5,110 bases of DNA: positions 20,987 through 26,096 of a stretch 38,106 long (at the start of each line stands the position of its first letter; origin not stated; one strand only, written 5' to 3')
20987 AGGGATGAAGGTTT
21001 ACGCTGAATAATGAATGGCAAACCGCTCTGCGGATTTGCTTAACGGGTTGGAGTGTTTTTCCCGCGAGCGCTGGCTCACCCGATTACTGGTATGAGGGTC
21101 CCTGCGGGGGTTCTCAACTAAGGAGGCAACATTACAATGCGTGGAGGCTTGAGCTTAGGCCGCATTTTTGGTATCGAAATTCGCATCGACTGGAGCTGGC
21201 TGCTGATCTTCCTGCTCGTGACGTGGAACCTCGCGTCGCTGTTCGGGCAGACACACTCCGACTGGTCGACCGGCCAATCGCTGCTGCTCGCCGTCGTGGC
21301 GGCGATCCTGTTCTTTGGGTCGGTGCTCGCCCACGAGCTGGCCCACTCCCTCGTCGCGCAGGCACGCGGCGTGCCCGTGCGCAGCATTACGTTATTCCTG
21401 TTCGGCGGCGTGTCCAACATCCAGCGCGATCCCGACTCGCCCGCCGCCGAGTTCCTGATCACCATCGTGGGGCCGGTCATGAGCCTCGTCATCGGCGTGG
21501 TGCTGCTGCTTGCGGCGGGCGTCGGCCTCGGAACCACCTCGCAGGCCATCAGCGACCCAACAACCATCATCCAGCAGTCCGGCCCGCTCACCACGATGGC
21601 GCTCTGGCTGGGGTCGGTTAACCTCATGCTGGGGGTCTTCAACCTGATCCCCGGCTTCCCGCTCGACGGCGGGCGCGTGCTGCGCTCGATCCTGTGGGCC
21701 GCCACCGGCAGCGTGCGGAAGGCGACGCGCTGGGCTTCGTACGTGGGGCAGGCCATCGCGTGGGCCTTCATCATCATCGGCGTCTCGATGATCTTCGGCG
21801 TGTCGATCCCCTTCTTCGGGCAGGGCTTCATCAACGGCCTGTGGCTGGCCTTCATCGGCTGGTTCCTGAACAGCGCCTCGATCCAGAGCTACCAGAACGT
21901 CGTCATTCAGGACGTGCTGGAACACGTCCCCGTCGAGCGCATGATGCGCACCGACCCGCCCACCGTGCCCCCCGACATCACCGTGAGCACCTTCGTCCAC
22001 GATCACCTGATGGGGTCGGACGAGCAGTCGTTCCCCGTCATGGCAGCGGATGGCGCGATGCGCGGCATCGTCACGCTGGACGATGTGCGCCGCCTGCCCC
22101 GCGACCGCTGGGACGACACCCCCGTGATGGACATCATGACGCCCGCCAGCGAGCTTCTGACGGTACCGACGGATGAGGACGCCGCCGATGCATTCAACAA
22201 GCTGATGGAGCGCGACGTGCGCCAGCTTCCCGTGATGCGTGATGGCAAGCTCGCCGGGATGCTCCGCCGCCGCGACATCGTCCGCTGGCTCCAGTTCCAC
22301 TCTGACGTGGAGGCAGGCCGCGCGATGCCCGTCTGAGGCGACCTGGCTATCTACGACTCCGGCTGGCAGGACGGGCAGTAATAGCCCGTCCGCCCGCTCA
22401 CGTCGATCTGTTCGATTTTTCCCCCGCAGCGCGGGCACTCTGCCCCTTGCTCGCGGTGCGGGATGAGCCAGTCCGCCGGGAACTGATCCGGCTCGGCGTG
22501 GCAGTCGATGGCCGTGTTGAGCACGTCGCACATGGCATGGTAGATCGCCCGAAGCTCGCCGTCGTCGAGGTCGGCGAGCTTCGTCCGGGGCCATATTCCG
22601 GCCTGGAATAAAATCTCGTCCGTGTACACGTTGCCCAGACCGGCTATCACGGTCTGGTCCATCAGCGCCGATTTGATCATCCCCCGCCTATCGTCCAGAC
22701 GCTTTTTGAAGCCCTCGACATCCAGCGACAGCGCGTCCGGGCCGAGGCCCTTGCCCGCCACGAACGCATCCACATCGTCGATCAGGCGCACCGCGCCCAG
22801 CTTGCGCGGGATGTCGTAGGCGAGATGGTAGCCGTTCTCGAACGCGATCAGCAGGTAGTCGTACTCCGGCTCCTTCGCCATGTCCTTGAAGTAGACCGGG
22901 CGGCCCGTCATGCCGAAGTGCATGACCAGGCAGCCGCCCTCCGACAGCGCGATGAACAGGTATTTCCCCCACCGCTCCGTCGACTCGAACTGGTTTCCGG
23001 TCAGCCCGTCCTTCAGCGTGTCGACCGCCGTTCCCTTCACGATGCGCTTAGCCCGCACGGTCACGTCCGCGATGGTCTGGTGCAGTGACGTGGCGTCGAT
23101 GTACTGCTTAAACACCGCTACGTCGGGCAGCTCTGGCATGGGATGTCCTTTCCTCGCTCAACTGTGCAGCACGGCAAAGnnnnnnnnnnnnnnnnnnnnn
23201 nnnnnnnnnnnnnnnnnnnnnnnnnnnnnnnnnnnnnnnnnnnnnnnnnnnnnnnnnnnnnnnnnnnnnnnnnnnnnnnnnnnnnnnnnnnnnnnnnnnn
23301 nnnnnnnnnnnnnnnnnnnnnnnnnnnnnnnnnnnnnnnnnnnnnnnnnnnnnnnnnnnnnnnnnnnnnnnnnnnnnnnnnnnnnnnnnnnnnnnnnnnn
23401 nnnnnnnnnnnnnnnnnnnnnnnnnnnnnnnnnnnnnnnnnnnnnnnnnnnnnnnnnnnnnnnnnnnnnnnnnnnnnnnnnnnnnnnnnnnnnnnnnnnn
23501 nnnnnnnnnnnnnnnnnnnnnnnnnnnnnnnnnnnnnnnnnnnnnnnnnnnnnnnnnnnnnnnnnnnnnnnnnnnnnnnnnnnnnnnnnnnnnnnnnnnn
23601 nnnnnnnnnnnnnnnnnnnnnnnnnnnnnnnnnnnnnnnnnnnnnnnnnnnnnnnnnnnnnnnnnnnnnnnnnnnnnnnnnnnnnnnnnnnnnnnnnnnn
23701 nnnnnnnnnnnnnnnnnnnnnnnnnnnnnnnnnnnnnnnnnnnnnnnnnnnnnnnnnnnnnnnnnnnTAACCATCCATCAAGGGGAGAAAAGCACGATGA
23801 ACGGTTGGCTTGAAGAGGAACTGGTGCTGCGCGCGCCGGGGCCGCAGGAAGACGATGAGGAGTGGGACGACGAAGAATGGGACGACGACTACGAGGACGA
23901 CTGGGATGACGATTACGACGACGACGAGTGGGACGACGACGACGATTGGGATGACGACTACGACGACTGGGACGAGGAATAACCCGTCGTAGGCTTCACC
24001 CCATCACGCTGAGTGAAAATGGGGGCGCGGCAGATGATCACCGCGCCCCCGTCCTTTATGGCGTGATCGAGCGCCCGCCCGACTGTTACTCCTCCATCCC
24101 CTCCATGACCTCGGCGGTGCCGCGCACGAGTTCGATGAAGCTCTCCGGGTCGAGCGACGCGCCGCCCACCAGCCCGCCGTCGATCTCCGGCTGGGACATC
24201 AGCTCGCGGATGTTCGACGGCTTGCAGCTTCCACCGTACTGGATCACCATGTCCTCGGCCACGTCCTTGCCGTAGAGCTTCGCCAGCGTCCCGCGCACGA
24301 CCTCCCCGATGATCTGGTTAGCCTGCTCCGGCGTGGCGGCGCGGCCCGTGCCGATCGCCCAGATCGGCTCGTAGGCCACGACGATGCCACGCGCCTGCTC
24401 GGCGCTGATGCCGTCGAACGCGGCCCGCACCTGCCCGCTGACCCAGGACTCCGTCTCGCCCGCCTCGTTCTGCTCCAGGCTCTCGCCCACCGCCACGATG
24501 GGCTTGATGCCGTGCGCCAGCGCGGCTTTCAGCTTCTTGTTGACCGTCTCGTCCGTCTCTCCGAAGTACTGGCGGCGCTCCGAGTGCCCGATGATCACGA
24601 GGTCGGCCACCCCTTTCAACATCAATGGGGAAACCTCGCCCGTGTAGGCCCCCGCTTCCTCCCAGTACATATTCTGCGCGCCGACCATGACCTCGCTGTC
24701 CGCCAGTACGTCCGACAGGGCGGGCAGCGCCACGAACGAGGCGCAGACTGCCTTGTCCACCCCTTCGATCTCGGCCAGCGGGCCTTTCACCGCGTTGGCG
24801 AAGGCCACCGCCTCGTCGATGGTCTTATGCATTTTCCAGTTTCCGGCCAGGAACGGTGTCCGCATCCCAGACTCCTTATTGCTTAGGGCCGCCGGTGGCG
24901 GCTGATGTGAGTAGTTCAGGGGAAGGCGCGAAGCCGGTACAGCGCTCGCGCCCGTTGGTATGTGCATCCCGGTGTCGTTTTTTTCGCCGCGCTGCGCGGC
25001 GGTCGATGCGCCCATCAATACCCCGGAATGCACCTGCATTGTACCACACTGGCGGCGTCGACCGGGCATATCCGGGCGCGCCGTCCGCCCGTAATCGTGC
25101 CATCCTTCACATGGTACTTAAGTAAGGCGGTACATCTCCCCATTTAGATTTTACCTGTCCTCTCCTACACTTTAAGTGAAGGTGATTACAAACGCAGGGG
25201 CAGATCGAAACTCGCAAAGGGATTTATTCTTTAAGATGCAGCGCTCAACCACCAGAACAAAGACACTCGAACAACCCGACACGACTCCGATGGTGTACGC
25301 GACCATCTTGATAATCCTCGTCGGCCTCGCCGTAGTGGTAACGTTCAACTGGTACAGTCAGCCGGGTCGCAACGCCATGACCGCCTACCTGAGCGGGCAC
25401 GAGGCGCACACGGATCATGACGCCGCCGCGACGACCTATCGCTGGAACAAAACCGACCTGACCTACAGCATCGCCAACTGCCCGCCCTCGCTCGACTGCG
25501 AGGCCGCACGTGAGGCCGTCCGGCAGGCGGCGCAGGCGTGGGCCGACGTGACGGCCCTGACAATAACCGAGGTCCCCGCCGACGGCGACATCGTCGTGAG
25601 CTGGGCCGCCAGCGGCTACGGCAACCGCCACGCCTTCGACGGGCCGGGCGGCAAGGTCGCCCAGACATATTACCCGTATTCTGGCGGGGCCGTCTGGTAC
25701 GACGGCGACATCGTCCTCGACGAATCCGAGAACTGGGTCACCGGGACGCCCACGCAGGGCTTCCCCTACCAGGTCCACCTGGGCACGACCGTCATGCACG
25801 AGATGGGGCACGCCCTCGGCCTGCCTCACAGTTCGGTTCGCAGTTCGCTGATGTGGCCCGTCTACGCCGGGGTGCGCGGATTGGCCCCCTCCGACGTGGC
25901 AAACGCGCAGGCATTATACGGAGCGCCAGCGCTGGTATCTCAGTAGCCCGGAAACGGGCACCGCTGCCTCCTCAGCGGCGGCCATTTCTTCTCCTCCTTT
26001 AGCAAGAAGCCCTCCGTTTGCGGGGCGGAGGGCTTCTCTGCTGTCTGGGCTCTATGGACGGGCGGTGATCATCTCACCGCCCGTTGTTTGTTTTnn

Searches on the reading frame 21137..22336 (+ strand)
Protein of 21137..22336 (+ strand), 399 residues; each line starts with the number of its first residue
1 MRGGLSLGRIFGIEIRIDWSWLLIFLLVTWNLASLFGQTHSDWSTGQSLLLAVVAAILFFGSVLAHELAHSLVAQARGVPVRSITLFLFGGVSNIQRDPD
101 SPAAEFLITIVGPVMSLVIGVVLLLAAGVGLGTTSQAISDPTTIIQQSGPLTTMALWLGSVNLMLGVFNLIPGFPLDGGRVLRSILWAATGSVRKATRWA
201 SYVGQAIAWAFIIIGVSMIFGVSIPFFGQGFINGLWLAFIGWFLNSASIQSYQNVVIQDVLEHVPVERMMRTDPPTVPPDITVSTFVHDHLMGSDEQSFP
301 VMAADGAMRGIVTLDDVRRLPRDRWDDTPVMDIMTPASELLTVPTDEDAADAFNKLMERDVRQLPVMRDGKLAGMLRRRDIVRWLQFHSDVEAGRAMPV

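Call 16: search_protein_families(library=pfam, proteins=[window:21137-22336:+], max_evalue=0.001)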
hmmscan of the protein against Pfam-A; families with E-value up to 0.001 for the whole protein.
window:21137-22336:+ (399 aa): 3 families
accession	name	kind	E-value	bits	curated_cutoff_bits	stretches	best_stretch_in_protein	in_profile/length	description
PF02163.28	Peptidase_M50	-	2.6e-24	86.2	27.2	1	55-210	2-220/221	Peptidase family M50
PF00571.33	CBS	-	3.5e-19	69.3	24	2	330-385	1-55/57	CBS domain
PF13398.12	Peptidase_M50B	-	1.4e-05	25.3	26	1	62-129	24-91/201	Peptidase M50B-like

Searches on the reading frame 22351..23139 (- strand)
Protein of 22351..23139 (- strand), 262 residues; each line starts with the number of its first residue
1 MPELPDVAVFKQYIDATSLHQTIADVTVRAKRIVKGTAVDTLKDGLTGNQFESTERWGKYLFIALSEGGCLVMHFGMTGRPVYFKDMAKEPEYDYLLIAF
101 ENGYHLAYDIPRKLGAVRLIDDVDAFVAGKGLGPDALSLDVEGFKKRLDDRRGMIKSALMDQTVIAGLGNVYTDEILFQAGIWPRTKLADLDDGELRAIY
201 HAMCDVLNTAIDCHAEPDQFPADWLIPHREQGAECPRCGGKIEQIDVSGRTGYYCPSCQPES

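Call 16: search_protein_families(library=pfam, proteins=[window:22351-23139:-], max_evalue=0.001)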
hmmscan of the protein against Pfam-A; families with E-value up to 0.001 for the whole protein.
window:22351-23139:- (262 aa): 5 families
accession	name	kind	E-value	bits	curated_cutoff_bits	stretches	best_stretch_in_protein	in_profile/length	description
PF01149.29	Fapy_DNA_glyco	-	3.7e-26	92.5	25.5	1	1-117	1-117/117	Formamidopyrimidine-DNA glycosylase N-terminal domain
PF06831.19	H2TH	-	3.9e-21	75.3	34.7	1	132-214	1-85/93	Formamidopyrimidine-DNA glycosylase H2TH domain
PF06827.20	zf-FPG_IleRS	-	8.8e-07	29.1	21.3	1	235-260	4-29/30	Zinc finger found in FPG and IleRS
PF05833.16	NFACT_N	-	5.1e-05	22.7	31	1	140-211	174-244/456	NFACT N-terminal and middle domains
PF13453.11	Zn_ribbon_TFIIB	-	0.00067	19.4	22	0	235-258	2-25/41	Transcription factor zinc-finger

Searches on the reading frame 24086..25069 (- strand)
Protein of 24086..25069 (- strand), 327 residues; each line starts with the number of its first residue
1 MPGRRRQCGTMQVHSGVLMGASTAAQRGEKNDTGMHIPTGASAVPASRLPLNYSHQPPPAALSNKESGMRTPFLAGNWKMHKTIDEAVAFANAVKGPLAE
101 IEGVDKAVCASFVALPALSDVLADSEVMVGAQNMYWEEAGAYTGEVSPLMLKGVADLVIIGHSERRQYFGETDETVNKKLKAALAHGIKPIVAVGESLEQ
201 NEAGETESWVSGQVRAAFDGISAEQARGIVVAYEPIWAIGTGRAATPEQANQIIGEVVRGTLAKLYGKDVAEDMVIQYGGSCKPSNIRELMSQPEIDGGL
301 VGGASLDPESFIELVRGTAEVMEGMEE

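Call 17: search_protein_families(library=pfam, proteins=[window:24086-25069:-], max_evalue=0.001)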
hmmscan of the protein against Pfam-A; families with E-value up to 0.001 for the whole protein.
window:24086-25069:- (327 aa): 1 family
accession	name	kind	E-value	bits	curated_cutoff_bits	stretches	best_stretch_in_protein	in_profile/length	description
PF00121.24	TIM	-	1.7e-87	293.4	20.1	1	72-316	1-243/245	Triosephosphate isomerase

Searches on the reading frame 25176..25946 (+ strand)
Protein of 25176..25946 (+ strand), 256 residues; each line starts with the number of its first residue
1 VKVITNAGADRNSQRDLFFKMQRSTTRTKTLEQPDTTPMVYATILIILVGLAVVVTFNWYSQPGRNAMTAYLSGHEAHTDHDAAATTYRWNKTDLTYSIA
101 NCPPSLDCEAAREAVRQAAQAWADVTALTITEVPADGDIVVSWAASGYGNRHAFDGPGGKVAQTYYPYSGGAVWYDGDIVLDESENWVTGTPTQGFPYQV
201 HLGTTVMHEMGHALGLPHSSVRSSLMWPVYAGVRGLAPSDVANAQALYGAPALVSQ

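Call 17: search_protein_families(library=pfam, proteins=[window:25176-25946:+], max_evalue=0.001)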
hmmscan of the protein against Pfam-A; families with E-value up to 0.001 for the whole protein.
window:25176-25946:+ (256 aa): 2 families
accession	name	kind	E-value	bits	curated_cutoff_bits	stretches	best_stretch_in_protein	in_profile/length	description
PF00413.30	Peptidase_M10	-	1.7e-33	116.2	24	1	89-249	1-159/159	Matrixin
PF12044.14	Metallopep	-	0.00074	18.6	27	0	198-220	311-332/427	Putative peptidase family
